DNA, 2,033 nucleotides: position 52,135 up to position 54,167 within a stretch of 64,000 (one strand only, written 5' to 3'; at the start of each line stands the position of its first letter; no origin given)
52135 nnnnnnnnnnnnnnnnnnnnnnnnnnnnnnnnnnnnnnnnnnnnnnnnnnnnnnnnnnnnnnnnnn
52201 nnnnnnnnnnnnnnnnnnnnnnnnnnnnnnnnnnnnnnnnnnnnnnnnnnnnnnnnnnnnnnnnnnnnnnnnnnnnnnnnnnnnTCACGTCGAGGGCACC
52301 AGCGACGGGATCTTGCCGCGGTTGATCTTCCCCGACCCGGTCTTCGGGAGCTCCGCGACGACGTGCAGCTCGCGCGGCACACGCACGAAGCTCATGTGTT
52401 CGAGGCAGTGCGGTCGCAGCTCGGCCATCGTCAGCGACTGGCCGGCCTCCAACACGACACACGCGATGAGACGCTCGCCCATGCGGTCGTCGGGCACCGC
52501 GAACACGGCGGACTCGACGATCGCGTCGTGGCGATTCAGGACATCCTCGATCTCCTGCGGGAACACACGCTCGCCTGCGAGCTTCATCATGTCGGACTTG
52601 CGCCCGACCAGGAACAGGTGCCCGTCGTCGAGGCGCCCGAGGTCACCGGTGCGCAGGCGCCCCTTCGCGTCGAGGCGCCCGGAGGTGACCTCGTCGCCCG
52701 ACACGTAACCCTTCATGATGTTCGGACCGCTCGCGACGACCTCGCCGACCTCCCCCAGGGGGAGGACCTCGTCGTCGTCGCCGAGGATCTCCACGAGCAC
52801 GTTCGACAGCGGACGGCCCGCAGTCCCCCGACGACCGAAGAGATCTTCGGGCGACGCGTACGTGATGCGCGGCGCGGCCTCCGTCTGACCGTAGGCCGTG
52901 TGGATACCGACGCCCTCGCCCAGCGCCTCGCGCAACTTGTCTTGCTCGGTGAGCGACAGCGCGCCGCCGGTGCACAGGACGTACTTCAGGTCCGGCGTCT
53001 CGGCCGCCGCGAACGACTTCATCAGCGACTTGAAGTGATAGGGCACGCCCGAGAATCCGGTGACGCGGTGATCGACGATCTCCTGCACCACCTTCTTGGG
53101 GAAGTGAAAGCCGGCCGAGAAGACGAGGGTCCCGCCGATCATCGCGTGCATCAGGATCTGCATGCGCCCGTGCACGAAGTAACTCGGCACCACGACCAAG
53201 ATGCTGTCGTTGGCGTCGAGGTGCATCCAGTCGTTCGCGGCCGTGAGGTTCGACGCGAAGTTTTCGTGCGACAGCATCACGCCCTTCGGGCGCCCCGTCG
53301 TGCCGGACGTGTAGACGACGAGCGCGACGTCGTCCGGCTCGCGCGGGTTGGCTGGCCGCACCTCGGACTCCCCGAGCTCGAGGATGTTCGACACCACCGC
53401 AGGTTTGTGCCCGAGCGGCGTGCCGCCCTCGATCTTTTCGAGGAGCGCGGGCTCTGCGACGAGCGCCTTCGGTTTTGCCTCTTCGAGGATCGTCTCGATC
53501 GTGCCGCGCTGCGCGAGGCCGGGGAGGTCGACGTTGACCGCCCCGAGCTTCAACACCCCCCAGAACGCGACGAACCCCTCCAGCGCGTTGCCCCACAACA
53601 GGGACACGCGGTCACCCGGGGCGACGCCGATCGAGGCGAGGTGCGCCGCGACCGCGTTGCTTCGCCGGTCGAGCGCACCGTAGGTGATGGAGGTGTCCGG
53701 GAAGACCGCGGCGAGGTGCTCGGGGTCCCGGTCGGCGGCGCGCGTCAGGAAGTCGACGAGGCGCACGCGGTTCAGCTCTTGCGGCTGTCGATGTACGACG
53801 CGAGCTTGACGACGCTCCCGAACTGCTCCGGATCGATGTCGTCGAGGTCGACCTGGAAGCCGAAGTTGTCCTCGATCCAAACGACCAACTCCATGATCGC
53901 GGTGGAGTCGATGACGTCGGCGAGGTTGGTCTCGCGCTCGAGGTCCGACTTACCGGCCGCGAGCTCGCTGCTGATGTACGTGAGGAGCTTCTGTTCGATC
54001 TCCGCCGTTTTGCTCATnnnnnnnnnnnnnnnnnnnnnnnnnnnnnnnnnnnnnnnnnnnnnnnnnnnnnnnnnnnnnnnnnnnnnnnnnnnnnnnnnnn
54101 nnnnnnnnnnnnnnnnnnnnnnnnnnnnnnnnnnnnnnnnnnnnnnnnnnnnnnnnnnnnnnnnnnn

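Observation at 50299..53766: UbiD/UbiX decarboxylase pair translationally coupled to an adenylating ligase and a carrier protein (not a ubiquinone context)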

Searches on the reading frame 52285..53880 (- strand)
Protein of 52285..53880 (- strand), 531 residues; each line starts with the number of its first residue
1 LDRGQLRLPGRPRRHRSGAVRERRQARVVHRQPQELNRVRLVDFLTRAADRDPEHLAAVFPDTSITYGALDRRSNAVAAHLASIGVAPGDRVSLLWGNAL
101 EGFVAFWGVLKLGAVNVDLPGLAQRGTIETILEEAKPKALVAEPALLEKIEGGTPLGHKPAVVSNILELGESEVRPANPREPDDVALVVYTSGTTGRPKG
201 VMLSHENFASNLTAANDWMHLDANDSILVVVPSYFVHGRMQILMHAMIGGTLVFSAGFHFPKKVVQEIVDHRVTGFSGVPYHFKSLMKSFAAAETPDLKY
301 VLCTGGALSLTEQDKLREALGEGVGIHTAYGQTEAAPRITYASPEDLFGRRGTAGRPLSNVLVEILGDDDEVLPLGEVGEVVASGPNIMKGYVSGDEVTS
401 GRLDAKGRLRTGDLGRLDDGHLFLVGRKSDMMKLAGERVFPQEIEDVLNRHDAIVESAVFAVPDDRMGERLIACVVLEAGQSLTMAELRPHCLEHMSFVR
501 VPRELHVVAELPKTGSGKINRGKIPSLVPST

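Call 4: search_protein_families(library=pfam, proteins=[window:52285-53880:-], max_evalue=0.01)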
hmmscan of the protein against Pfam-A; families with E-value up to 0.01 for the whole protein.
window:52285-53880:- (531 aa): 2 families
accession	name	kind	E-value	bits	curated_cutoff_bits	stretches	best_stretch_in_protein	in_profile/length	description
PF00501.34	AMP-binding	-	4e-79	266.6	29.9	1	46-392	2-383/384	AMP-binding enzyme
PF13193.12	AMP-binding_C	-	5.1e-19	69.4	24.5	1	443-518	1-76/76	AMP-binding enzyme C-terminal domain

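Call 6: search_protein_families(library=ncbifam, proteins=[window:52285-53766:-], max_evalue=0.001)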
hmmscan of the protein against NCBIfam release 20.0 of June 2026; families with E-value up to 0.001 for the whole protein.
window:52285-53766:- (493 aa): 108 families (the best 25 are shown)
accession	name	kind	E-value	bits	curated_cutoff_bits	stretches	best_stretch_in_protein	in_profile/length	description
NF004837.0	PRK06187.1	subfamily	1.9e-100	336.6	476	1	3-486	10-518/531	long-chain-fatty-acid--CoA ligase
NF006182.0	PRK08316.1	subfamily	4.8e-79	266.2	663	1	3-481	13-508/523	fatty acyl-CoA synthetase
NF002966.0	PRK03640.1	equivalog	6.9e-77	259.1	556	1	4-487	5-477/483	o-succinylbenzoate--CoA ligase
TIGR03098.1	ligase_PEP_1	hypoth_equivalog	9.6e-77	258.6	592.35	1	5-485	4-513/517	acyl-CoA ligase (AMP-forming), exosortase A system-associated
NF052580.1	Str24CoAsynCasG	equivalog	1.5e-74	251.3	750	1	20-486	59-546/548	steroid-24-oyl-CoA synthetase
NF005801.1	PRK07656.1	equivalog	2.5e-72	244.1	657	1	6-483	6-496/500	FadD3 family acyl-CoA ligase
NF005307.0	PRK06839.1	equivalog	9.1e-72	242.3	748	1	11-486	12-489/496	o-succinylbenzoate--CoA ligase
NF004114.0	PRK05605.1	equivalog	1.3e-71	241.7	766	2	137-486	213-565/575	long-chain-fatty-acid--CoA ligase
NF009233.0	PRK12583.1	subfamily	1.4e-71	241.6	832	2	144-484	200-544/558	fatty acid CoA ligase family protein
NF006181.0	PRK08314.1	subfamily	1.8e-71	241.1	705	2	137-482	196-546/563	long-chain-fatty-acid--CoA ligase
NF005702.0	PRK07514.1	subfamily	9.9e-71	238.6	558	1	3-483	5-493/506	malonyl-CoA synthase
NF004511.1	PRK05852.1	equivalog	2.1e-69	234.5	650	1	3-486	1-500/505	FadD7 family fatty acid--CoA ligase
TIGR01733.1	AA-adenyl-dom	subfamily_domain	5.6e-68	229.6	317.4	1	28-421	1-409/409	amino acid adenylation domain-containing protein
NF006572.0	PRK09088.1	equivalog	8.1e-68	229.3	696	1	5-486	5-483/491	acyl-CoA synthetase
NF004822.0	PRK06178.1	equivalog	9e-67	225.9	782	2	136-486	204-563/571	acyl-CoA synthetase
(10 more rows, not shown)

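Call 32: search_solved_structures(query=window:52285-53766:-, max_evalue=1e-40)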
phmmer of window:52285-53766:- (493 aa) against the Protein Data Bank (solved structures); distinct sequences matched with E-value up to 1e-40: 33.
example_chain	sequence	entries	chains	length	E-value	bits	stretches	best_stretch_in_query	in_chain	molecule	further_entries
6mfy_A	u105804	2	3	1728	4.4e-73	249.6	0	11-488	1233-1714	Linear gramicidin synthase subunit A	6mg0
6mfz_A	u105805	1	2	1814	5.3e-73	249.4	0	11-488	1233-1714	Linear gramicidin synthase subunit A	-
9be3_A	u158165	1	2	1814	5.3e-73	249.4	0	11-488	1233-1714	Linear gramicidin synthase subunit A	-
9be4_A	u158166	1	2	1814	5.3e-73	249.4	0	11-488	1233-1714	Linear gramicidin synthase subunit A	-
9meh_A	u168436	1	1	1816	5.3e-73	249.4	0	11-488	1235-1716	Linear gramicidin synthase subunit A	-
8wev_A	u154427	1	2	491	1.4e-55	191.9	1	9-486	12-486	Feruloyl-CoA Synthetase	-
8weu_A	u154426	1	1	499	1.4e-55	191.9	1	9-486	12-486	Fatty-acyl-CoA synthase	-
8xjz_C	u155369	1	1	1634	2.5e-52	181.2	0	13-465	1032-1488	Peptide synthetase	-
5ie0_A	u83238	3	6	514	4e-52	180.5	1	11-484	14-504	Oxalate--CoA ligase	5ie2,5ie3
3r44_A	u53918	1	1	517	9.6e-52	179.3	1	11-483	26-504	fatty acyl CoA synthetase FADD13 (FATTY-ACYL-CoA SYNTHETASE)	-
6qjz_A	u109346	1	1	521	3.2e-51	177.5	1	26-484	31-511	oxalyl CoA-synthetase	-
5buq_A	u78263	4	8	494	1.6e-50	175.2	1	6-486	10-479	2-succinylbenzoate--CoA ligase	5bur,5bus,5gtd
5x8f_A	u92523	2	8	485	3.9e-50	173.9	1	6-486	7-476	2-succinylbenzoate--CoA ligase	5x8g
4fuq_A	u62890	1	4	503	6.2e-50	173.3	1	14-484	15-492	Malonyl CoA synthetase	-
4fut_A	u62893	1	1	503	4.6e-49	170.4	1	14-484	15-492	Malonyl CoA synthetase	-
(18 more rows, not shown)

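Call 47: search_solved_structures(query=window:52285-53766:-, max_evalue=1e-70, show_alignments=1)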
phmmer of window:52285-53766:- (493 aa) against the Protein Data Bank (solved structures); distinct sequences matched with E-value up to 1e-70: 5.
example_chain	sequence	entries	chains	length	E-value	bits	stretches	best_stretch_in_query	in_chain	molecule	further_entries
6mfy_A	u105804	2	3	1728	4.4e-73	249.6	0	11-488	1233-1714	Linear gramicidin synthase subunit A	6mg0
6mfz_A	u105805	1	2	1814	5.3e-73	249.4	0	11-488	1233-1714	Linear gramicidin synthase subunit A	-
9be3_A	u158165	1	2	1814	5.3e-73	249.4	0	11-488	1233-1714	Linear gramicidin synthase subunit A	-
9be4_A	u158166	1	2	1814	5.3e-73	249.4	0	11-488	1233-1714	Linear gramicidin synthase subunit A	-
9meh_A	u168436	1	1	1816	5.3e-73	249.4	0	11-488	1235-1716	Linear gramicidin synthase subunit A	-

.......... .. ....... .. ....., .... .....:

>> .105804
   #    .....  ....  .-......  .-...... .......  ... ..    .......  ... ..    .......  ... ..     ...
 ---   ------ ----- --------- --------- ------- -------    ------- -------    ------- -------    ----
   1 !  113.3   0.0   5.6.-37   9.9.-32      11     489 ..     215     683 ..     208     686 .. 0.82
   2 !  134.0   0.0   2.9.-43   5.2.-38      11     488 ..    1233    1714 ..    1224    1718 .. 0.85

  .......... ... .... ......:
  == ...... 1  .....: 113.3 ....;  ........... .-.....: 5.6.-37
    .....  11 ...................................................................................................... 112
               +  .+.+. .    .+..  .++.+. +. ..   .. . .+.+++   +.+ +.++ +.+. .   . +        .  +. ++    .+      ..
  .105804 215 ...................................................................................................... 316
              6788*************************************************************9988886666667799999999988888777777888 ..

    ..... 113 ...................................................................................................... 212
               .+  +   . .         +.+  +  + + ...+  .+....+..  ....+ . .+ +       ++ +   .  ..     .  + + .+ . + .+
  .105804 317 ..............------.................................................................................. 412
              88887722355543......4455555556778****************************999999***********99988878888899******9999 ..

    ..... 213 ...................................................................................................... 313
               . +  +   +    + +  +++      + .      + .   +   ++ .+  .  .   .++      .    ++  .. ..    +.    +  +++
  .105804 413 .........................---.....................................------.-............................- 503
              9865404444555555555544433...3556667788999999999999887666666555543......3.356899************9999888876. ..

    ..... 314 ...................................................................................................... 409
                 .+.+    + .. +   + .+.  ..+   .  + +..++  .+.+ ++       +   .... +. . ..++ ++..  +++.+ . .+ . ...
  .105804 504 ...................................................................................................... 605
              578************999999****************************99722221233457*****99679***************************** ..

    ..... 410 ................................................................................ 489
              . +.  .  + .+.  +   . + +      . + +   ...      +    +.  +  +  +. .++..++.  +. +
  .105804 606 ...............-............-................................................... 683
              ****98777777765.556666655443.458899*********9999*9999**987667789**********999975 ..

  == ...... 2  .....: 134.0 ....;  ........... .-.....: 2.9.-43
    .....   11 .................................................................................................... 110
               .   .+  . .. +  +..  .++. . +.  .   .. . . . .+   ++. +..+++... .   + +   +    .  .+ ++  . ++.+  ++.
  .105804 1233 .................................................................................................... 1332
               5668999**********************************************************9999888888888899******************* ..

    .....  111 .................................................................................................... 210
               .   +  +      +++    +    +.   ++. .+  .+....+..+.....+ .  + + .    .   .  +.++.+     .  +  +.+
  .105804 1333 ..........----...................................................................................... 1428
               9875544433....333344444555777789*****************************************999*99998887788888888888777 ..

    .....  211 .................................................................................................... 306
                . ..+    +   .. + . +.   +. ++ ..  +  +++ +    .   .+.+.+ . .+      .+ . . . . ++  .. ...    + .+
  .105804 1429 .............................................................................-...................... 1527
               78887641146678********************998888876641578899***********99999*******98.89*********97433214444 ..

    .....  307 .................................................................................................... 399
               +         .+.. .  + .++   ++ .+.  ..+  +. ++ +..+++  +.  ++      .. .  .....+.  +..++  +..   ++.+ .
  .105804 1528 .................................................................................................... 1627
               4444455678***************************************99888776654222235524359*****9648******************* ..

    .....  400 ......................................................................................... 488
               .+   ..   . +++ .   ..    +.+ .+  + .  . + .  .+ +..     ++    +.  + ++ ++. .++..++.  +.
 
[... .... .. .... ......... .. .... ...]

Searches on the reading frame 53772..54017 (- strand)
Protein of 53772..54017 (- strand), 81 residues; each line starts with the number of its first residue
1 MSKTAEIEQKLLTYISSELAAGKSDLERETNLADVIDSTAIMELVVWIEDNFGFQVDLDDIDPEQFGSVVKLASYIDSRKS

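Call 4: search_protein_families(library=pfam, proteins=[window:53772-54017:-], max_evalue=0.01)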
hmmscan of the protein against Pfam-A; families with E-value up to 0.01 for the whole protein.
window:53772-54017:- (81 aa): 2 families
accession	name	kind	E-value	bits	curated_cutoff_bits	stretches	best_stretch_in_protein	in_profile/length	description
PF00550.31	PP-binding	-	1e-06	29.3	20.8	1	9-76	1-67/67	Phosphopantetheine attachment site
PF23297.2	ACP_SdgA_C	-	7.7e-05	23.2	27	1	3-55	7-60/95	Highly reducing polyketide synthase sdgA, C-terminal ACP domain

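Call 6: search_protein_families(library=ncbifam, proteins=[window:53772-54017:-], max_evalue=0.001)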
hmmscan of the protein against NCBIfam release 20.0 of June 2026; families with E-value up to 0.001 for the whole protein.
window:53772-54017:- (81 aa): 8 families
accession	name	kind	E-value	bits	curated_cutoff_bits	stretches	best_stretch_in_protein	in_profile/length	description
NF058660.1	cispen_ACP_AmcB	equivalog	1.4e-07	31.6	80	1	22-80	19-79/80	cispentacin biosynthesis acyl carrier protein AmcB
NF002150.0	PRK00982.1-4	subfamily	4.9e-07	29.9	66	1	5-80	4-79/80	acyl carrier protein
NF009104.0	PRK12449.1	equivalog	1.2e-06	28.4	70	1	5-80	4-79/80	acyl carrier protein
NF002148.0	PRK00982.1-2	subfamily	2.4e-06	27.3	71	1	4-80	2-78/79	acyl carrier protein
NF005798.0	PRK07639.1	equivalog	3.3e-06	27.4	100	1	29-79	29-81/91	petrobactin biosynthesis protein AsbD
NF052616.1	ACP_for_OlsHI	equivalog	1.2e-05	25.5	130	1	6-80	3-81/83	ornithine lipid biosynthesis acyl carrier protein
TIGR00517.1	acyl_carrier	equivalog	0.00014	21.7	70.45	1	5-80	2-77/77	acyl carrier protein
NF006617.0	PRK09184.1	subfamily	0.00091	19.2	70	1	35-80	48-94/96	phosphopantetheine-binding protein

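Call 78: search_solved_structures(query=window:53772-54017:-, max_evalue=1)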
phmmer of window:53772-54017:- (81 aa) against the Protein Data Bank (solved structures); distinct sequences matched with E-value up to 1: 57.
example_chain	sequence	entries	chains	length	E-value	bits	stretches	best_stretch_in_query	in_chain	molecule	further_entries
2my5_A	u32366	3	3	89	6.5e-06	30.1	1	21-76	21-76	Peptidyl carrier protein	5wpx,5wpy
6cxt_A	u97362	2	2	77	8.8e-06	29.7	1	9-77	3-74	Alpha/beta hydrolase fold protein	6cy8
2my6_A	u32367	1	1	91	1.8e-05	28.7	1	20-76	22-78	Peptidyl carrier protein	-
6lvt_A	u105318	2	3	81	7.3e-05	26.8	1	3-79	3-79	Acyl carrier protein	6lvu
5jdx_A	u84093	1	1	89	0.00045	24.2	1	7-77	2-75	Putative peptidyl carrier protein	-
7thn_E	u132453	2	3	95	0.00058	23.9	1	7-77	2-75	Probable acyl carrier protein PigG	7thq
2n50_A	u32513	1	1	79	0.0054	20.8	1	6-77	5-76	Acyl carrier protein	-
2lki_A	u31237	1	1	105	0.014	19.5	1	35-79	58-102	Putative uncharacterized protein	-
2x2b_A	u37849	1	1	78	0.04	18.1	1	10-78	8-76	ACYL CARRIER PROTEIN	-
1hy8_A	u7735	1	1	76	0.047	17.8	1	11-78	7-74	ACYL CARRIER PROTEIN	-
2lol_A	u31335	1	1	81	0.058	17.6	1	1-80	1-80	Acyl carrier protein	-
5xtb_G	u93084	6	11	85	0.06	17.5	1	36-80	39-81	Acyl carrier protein, mitochondrial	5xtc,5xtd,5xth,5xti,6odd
9ti4_H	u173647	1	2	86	0.061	17.5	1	36-80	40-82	Acyl carrier protein, mitochondrial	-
5lc5_U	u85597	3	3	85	0.062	17.5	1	36-80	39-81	Acyl carrier protein, mitochondrial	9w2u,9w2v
7dgq_W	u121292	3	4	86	0.064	17.4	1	36-80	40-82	Acyl carrier protein, mitochondrial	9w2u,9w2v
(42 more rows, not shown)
